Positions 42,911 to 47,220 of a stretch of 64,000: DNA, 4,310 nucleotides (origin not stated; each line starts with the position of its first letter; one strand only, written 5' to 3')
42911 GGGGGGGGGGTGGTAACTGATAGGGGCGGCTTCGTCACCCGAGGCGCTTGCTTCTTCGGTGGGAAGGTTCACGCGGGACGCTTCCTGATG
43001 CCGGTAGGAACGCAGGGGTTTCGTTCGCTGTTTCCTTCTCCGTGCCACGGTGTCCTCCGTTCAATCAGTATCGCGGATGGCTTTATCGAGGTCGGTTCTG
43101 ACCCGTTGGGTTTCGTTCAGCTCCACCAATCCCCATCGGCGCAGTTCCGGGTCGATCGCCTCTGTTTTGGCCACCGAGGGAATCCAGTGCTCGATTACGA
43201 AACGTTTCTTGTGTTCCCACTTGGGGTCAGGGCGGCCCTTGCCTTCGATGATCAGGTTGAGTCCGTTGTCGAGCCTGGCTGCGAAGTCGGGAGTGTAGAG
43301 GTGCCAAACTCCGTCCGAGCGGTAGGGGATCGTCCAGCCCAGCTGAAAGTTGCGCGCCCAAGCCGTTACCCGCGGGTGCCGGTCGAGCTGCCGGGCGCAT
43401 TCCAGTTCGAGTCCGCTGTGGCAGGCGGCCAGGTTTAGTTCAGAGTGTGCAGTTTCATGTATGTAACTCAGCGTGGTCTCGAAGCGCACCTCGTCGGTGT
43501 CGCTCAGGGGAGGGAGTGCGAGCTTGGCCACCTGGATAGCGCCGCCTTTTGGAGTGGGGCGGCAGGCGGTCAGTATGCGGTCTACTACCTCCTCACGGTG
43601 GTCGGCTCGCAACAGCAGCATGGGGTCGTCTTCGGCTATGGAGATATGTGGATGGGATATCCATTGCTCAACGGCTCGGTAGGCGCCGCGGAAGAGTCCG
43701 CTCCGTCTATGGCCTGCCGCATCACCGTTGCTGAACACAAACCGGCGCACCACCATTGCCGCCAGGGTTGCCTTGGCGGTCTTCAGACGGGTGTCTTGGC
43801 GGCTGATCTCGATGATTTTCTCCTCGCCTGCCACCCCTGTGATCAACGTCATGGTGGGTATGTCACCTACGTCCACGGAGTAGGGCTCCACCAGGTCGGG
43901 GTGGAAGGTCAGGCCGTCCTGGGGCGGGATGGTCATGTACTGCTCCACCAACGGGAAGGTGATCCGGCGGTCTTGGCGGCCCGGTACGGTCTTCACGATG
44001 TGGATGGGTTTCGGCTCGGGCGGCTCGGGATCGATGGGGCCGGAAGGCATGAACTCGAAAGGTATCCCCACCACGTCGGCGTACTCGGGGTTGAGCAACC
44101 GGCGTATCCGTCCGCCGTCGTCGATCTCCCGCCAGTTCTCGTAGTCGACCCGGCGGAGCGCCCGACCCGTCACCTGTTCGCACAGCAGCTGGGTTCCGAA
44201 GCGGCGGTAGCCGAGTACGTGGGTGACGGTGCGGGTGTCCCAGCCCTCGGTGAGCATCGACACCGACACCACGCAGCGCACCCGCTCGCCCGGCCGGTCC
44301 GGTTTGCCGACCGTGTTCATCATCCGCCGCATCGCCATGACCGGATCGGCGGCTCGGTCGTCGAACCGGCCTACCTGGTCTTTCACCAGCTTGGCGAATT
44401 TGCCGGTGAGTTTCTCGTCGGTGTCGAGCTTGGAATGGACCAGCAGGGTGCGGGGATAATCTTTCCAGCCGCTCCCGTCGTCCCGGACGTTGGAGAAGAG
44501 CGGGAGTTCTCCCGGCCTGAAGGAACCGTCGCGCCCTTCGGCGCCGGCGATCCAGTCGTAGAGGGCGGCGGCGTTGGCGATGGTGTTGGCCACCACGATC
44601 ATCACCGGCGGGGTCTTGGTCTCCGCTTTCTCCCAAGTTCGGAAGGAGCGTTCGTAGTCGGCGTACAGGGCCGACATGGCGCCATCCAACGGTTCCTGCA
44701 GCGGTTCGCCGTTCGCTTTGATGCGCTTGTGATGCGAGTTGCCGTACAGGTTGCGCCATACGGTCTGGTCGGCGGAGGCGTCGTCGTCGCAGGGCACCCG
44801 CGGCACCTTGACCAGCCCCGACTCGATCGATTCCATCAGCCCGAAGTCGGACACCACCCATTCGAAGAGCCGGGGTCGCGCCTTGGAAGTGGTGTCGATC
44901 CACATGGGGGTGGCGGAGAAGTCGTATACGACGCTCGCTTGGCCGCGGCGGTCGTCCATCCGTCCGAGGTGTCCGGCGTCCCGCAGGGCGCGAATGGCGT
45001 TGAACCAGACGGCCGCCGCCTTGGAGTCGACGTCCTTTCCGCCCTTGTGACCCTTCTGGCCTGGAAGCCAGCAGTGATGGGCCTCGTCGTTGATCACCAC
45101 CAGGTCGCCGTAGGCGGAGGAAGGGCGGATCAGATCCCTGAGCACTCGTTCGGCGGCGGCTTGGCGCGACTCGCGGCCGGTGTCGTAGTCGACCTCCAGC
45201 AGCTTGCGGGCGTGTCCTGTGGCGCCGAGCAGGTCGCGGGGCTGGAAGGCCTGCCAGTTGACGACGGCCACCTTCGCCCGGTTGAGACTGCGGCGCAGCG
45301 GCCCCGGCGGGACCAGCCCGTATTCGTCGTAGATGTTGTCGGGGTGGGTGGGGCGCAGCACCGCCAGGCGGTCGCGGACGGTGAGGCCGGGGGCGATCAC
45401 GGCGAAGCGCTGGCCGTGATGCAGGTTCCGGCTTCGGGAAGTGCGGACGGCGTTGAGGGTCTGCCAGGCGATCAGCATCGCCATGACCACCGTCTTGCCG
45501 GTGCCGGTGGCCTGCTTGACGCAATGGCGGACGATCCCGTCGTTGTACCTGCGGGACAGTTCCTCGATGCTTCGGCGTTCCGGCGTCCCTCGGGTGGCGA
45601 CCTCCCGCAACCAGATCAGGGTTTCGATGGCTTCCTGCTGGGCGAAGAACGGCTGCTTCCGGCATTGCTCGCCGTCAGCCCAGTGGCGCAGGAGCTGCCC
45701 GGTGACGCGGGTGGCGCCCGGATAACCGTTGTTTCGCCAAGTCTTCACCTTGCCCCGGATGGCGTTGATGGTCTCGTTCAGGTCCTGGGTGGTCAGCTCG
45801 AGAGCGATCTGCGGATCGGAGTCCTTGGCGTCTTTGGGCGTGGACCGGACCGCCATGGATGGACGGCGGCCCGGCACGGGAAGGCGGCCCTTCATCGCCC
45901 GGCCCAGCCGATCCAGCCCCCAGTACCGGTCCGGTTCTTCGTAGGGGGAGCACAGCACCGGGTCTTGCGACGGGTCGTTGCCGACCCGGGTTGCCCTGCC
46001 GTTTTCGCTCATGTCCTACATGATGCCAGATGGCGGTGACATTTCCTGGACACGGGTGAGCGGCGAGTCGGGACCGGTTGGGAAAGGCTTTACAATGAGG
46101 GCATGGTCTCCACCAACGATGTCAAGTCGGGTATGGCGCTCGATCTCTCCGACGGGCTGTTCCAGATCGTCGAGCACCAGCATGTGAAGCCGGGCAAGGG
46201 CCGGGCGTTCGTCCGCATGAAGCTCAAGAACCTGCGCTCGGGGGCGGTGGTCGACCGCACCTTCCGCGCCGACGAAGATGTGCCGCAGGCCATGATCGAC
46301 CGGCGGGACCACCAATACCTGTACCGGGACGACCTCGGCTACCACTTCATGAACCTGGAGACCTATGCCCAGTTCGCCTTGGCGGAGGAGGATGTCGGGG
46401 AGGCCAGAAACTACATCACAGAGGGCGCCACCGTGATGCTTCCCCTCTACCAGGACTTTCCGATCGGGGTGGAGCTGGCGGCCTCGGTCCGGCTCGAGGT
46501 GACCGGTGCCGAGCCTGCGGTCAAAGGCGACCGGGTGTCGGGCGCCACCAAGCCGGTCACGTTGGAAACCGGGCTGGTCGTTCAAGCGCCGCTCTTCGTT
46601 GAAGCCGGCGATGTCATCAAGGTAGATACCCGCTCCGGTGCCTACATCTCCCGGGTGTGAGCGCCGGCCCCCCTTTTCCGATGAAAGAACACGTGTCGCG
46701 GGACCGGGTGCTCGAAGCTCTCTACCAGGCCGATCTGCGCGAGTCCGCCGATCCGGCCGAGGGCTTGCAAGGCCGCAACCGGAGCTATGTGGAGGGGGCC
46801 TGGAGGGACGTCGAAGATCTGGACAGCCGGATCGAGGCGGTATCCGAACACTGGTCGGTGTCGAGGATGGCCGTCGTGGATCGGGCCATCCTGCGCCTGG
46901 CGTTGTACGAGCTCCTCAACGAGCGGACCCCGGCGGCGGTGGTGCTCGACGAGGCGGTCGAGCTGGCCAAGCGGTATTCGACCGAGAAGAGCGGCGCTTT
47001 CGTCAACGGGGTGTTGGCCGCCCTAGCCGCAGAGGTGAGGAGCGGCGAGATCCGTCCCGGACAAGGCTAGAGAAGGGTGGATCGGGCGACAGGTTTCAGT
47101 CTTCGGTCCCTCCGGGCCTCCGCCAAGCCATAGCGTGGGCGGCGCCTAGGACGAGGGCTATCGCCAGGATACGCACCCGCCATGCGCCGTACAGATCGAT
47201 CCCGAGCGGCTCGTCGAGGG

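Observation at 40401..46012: Type III R-M system inserted between aroB and efp, in unusual res-then-mod order, with a G11 tract 5' of mod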

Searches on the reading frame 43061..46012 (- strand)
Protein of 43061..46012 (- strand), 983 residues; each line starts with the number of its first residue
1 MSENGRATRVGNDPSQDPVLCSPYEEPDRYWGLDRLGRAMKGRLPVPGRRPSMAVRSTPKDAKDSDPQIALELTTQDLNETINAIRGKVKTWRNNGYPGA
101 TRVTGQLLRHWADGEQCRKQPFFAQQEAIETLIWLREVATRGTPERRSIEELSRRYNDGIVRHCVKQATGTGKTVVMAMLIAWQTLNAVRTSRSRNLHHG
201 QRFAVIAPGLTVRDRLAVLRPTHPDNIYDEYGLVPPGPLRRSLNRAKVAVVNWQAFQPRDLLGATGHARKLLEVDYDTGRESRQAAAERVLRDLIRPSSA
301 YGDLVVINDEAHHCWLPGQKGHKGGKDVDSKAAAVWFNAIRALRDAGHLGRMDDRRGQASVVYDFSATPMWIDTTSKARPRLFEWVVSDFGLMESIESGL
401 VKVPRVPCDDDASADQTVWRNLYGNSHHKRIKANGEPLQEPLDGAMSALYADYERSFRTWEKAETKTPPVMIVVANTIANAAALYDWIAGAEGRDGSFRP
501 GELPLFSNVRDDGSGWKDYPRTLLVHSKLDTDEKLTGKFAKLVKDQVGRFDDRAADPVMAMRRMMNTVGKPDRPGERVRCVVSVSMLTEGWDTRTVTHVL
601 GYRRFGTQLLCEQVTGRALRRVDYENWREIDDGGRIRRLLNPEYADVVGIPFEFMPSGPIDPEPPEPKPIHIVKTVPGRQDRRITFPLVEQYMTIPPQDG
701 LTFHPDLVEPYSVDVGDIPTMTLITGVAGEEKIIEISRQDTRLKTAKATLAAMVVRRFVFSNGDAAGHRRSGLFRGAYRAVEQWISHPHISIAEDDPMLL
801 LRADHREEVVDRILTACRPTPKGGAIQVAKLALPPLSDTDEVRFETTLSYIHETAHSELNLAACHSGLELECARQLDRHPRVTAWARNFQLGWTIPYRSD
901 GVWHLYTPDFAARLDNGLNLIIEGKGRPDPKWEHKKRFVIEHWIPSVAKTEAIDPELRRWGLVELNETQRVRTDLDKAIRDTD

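Call 4: search_protein_families(library=pfam, proteins=[window:43061-46012:-])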
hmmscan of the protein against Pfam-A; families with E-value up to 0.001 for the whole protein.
window:43061-46012:- (983 aa): 1 family
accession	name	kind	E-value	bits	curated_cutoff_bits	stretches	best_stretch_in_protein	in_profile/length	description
PF04851.21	ResIII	-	3.1e-06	27.6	22.5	1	124-313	7-136/164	Type III restriction enzyme, res subunit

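Call 10: search_protein_families(library=padloc, proteins=[window:43061-46012:-], max_evalue=0.01)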
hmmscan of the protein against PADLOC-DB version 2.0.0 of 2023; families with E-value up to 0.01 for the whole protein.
window:43061-46012:- (983 aa): 2 families
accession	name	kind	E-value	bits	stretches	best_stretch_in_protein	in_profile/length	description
PDLC03650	REase_III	-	6.1e-06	22.9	1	867-929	785-847/898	Type III restriction enzyme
PDLC03648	REase_III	-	0.00025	17.3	0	579-621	312-354/871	Type III restriction enzyme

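Call 11: search_protein_families(library=ncbifam, proteins=[window:43061-46012:-], max_evalue=0.01)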
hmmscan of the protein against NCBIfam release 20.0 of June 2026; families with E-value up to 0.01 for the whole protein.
window:43061-46012:- (983 aa): 2 families
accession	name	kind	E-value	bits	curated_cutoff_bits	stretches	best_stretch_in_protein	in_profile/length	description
NF046055.1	restr_BPTD_3080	equivalog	1.3e-234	781.3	800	1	16-978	2-969/970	BPTD_3080 family restriction endonuclease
NF033179.1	TnsA_like_Actin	subfamily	0.0096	15.4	110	0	863-933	41-108/212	TnsA-like heteromeric transposase endonuclease subunit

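Call 37: search_solved_structures(query=window:43061-46012:-, max_evalue=1)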
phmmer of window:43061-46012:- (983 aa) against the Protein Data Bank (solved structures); distinct sequences matched with E-value up to 1: 3.
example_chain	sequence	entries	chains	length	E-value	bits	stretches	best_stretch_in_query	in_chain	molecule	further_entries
4xqk_A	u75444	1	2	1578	0.3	12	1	539-626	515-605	LlaBIII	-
5ffj_A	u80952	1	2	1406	0.34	11.8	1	539-626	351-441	Endonuclease and methylase LlaGI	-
4hln_A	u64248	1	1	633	0.65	10.9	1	680-772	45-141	Starch synthase I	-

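Call 45: find_homologous_proteins(query=window:43061-46012:-, max_evalue=1e-10)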
Query window:43061-46012:- (983 aa): 7465 proteins with E <= 1e-10 among 8000 candidates; the best 120 are listed.
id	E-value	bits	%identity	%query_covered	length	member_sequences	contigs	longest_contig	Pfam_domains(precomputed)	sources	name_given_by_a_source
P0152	0.0e+0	2222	97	100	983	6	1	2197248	PF04851.22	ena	-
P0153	0.0e+0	1901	83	100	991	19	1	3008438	PF04851.22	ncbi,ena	-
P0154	0.0e+0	1784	80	99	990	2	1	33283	PF04851.22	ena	-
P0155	0.0e+0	1781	79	99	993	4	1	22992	PF04851.22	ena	-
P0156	0.0e+0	1781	80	98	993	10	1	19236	PF04851.22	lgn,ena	-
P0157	0.0e+0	1576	70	99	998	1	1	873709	PF04851.22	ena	-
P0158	0.0e+0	1200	59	99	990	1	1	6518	PF04851.22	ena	-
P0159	0.0e+0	1091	57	91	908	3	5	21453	PF04851.22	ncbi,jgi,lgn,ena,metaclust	metaclust:\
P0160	0.0e+0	1061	62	82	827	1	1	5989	PF04851.22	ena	-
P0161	0.0e+0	1042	61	82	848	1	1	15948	PF04851.22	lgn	-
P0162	0.0e+0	1039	60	82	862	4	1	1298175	PF04851.22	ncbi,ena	-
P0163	0.0e+0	1038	60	82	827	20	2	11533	PF04851.22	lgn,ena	-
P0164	0.0e+0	1032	60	82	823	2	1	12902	PF04851.22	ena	-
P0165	0.0e+0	1029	61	82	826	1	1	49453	PF04851.22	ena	-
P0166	0.0e+0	1026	60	82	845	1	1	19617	PF04851.22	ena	-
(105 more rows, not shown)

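Call 62: predict_structure(alignment_id=A2)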
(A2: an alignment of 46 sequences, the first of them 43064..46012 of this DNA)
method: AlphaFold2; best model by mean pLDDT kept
length: 983 residues; sequences in the alignment: 46
mean_pLDDT: 81.8   pTM: 0.76
mean pLDDT of the five models: 81.8, 79.2, 78.1, 75.3, 73.0
residues with pLDDT >= 90: 322; 70-90: 484; 50-70: 157; < 50: 20
segments of 3 or more residues with pLDDT < 50: 1-9, 317-325
pLDDT, mean of each block of 10 residues (from residue 1): 37 75 88 76 85 67 54 64 94 91 89 79 94 93 90 86 85 91 91 66 89 87 89 82 92 86 71 75 89 82 88 56 48 76 90 84 86 66 87 85 70 60 83 82 88 88 86 90 92 89 93 90 83 72 84 80 86 90 77 86 74 76 77 76 82 64 66 93 93 74 90 71 62 63 81 88 61 83 92 83 86 88 78 87 85 96 92 96 94 84 82 95 79 89 94 91 92 91 77
secondary structure, 60 per line:
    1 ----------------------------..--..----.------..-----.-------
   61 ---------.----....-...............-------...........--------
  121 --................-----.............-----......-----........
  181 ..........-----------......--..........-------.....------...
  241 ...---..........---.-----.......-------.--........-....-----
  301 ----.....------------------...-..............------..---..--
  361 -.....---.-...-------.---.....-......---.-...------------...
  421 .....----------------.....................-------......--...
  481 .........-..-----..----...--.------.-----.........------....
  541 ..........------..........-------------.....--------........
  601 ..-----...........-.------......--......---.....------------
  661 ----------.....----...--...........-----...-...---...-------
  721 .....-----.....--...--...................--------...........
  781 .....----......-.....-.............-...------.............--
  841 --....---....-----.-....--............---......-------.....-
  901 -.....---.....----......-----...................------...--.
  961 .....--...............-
elements in order (helices of 4 or more, strands of 3 or more residues): H80-94 H102-112 H123-138 H144-156 E162-167 H173-190 E202-207 H210-219 H227-231 H238-243 E247-252 H253-256 H266-272 H283-290 H292-295 E305-309 H332-345 E362-366 E386-390 H392-397 E403-405 H418-425 H442-462 E470-475 H478-489 E522-526 H527-530 H537-550 H557-566 E580-584 E596-602 H608-618 E627-632 E635-640 E644-648 E671-675 E685-695 E701-703 E711-713 E721-725 E731-735 H743-761 H770-785 E790-792 H797-801 H803-815 E817-819 E826-838 E843-846 E850-853 E861-864 H867-878 E882-887 E895-899 E902-906 E910-914 E919-924 H930-948 E960-965 H968-982

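Call 65: fold_search(model_id=the predicted structure, library=pdb)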
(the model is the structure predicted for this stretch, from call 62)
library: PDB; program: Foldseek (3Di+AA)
matches with E <= 10: 876; with E <= 0.001: 132
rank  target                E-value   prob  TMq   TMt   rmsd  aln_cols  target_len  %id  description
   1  8h5z_A                4.9e-09  1.00  0.23  0.38  14.2       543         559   15  Crystal structure of RadD/ATP analogue complex (released 2023-10-18)
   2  8h5y_A                8.0e-09  1.00  0.24  0.39  15.0       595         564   15  Crystal structure of RadD- ADP complex (released 2023-10-18)
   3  8h5z_B                1.2e-08  1.00  0.22  0.37  15.5       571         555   13  Crystal structure of RadD/ATP analogue complex (released 2023-10-18)
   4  8h5y_B                2.1e-08  1.00  0.25  0.39  15.1       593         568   15  Crystal structure of RadD- ADP complex (released 2023-10-18)
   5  4be7_B                9.3e-08  1.00  0.29  0.33   8.7       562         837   12  MUTANT (K220R) OF THE HSDR SUBUNIT OF THE ECOR124I RESTRICTION ENZYME IN COMPLEX WITH ATP (released 2014-03-26)
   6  6jde_B                1.9e-07  1.00  0.24  0.38  28.8       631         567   14  crystal structure of a DNA repair protein (released 2019-06-26)
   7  7r7j_B                1.9e-07  1.00  0.23  0.35  29.1       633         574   13  Crystal structure of RadD with ADP (released 2022-04-13)
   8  7r7j_A                2.7e-07  1.00  0.23  0.36  29.2       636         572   14  Crystal structure of RadD with ADP (released 2022-04-13)
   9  4bec_A                2.9e-07  1.00  0.27  0.31   8.1       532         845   11  MUTANT (K220A) OF THE HSDR SUBUNIT OF THE ECOR124I RESTRICTION ENZYME IN COMPLEX WITH ATP (released 2014-03-26)
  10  5jc3_A                4.7e-07  1.00  0.23  0.32  14.1       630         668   12  Crystal structure of chicken MDA5 with 5'p 10-mer dsRNA and ADP-Mg2+ at 2.6 A resolution (monoclinic form, twinned). (released 2016-06-01)
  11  7bst_B                6.6e-07  1.00  0.27  0.28  10.6       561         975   11  EcoR124I-Ocr in the Intermediate State (released 2020-05-27)
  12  5jc3_B                6.9e-07  1.00  0.23  0.32  13.8       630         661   12  Crystal structure of chicken MDA5 with 5'p 10-mer dsRNA and ADP-Mg2+ at 2.6 A resolution (monoclinic form, twinned). (released 2016-06-01)
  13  4xqk_B                1.1e-06  1.00  0.21  0.15  12.8       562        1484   12  ATP-dependent Type ISP restriction-modification enzyme LlaBIII bound to DNA (released 2015-09-16)
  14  5jch_B                1.1e-06  1.00  0.23  0.32  13.5       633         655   12  Crystal structure of chicken MDA5 with 5'p 10-mer dsRNA and ADP-Mg2+ at 2.95 A resolution (untwinned). (released 2016-06-01)
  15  5jch_A                1.1e-06  1.00  0.23  0.32  13.5       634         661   12  Crystal structure of chicken MDA5 with 5'p 10-mer dsRNA and ADP-Mg2+ at 2.95 A resolution (untwinned). (released 2016-06-01)
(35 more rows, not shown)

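Call 69: search_solved_structures(query=A2, max_evalue=1)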
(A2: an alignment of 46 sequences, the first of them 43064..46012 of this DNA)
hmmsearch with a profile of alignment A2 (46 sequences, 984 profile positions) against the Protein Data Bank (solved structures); distinct sequences matched with E-value up to 1: 5.
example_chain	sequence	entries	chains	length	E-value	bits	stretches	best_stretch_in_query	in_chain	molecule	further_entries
1m0d_A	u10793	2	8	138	0.014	16.4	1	884-933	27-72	Endodeoxyribonuclease I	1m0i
1fzr_A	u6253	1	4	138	0.12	13.4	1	884-933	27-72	ENDONUCLEASE I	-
2pfj_A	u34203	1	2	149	0.21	12.5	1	884-932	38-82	Endodeoxyribonuclease 1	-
3h1t_A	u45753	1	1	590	0.41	11.6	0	149-189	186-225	Type I site-specific restriction-modification system, R (Restriction) subunit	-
2hhg_A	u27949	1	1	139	0.97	10.3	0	76-124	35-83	Hypothetical protein RPA3614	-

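Call 73: find_encoding_contigs(protein=P0162, flank=4000, max_places=3)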
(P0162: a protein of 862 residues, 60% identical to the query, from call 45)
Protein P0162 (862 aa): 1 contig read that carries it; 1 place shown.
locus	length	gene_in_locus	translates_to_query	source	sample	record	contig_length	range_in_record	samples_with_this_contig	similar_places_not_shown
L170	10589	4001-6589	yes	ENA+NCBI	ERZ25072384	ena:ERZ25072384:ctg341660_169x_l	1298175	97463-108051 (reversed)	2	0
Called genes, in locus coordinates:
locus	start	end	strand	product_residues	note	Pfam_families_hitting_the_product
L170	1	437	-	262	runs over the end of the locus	-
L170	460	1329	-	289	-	PF04909:Amidohydro_2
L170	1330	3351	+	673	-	PF07676:PD40 (faint), PF26549:Tricorn_N, PF02129:Peptidase_S15 (weak), PF20434:BD-FAE (faint), PF00561:Abhydrolase_1 (faint), PF12146:Hydrolase_4 (faint), PF00326:Peptidase_S9, PF07859:Abhydrolase_3 (weak)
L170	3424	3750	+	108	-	PF01906:YbjQ_1, PF23025:YbjQ_2 (faint)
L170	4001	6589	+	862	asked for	PF04851:ResIII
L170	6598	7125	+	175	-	-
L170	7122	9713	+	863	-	PF01555:N6_N4_Mtase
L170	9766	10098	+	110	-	-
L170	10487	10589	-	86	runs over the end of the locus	-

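Call 74: find_encoding_contigs(protein=P0163, flank=4000, max_places=3)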
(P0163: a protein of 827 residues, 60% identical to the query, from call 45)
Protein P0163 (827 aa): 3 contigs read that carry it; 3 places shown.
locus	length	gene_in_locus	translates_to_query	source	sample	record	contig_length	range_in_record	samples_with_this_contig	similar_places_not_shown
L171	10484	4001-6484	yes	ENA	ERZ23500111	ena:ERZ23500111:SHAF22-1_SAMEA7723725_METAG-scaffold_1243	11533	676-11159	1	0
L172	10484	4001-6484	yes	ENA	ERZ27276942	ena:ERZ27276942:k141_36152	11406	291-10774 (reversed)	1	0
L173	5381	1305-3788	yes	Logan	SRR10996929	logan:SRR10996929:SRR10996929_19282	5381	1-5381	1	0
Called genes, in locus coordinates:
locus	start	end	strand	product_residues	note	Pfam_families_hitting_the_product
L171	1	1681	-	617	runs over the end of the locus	-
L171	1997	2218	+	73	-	-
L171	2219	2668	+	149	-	-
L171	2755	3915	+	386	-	PF02690:Na_Pi_cotrans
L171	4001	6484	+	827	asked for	PF04851:ResIII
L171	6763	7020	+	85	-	-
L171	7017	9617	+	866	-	PF01555:N6_N4_Mtase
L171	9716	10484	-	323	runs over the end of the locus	PF01909:NTP_transf_2, PF18765:Polbeta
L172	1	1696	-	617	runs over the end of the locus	-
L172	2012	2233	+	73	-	-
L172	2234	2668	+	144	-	PF13470:PIN_3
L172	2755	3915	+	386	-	PF02690:Na_Pi_cotrans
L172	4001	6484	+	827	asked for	PF04851:ResIII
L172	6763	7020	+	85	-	-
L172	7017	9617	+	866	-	PF01555:N6_N4_Mtase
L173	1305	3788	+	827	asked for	PF04851:ResIII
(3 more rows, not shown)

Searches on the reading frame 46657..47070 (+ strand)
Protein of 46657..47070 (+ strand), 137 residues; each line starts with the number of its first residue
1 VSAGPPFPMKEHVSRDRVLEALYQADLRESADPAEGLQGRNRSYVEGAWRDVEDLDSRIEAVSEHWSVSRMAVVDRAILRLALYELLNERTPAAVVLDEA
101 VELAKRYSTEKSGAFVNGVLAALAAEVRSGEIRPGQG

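Call 72: search_protein_families(library=pfam, proteins=[window:46657-47070:+], max_evalue=0.01)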
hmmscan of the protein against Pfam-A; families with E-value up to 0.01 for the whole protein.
window:46657-47070:+ (137 aa): 1 family
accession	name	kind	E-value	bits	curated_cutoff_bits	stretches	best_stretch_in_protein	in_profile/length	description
PF01029.23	NusB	-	9.4e-29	100.9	23.1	1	33-124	40-132/133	NusB family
